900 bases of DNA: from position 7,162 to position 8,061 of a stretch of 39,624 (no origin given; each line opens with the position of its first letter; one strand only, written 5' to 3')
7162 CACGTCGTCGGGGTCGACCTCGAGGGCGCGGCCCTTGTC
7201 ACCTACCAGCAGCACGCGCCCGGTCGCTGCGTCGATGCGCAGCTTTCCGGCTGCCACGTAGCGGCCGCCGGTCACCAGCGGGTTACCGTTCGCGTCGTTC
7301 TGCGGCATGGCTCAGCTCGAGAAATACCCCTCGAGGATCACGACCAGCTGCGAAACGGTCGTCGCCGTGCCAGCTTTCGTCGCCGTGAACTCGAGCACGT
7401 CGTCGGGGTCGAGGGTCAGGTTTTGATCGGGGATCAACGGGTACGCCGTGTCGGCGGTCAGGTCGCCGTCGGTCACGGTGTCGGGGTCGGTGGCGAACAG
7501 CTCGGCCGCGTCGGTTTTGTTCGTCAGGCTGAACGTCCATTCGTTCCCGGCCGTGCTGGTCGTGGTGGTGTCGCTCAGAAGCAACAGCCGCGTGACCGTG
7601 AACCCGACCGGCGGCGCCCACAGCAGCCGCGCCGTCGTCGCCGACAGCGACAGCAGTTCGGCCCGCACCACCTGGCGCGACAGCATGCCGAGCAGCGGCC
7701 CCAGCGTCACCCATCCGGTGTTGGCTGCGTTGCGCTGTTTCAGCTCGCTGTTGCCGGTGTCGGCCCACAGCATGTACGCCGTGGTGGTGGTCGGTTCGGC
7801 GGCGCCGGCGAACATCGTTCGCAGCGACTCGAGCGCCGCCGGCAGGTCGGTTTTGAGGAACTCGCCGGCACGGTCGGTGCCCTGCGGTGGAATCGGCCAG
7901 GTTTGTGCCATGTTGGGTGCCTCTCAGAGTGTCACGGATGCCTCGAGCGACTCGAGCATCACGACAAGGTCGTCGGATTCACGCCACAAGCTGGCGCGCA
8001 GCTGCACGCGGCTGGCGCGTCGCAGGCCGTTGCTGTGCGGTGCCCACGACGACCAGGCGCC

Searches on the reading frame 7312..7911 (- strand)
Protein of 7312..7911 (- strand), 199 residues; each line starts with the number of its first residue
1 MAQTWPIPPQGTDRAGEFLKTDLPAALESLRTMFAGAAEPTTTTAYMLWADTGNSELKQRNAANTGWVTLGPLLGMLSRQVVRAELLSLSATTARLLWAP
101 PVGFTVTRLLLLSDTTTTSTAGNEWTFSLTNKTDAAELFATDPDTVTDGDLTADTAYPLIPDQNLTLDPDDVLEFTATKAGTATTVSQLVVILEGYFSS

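Call 38: search_protein_families(library=phrogs, proteins=[window:7312-7911:-], max_evalue=0.001)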
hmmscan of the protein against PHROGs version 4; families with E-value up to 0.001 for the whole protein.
window:7312-7911:- (199 aa): 4 families
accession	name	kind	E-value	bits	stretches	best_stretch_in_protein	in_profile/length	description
phrog_29834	-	unknown function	6e-09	36.3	1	16-78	13-75/581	-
phrog_24121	-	unknown function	1.5e-07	31.6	1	13-75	10-72/522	-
phrog_32680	-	tail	0.00017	21.2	1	21-72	32-86/548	tail fiber protein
phrog_21249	-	tail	0.00067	19.1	1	19-76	441-498/809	tail protein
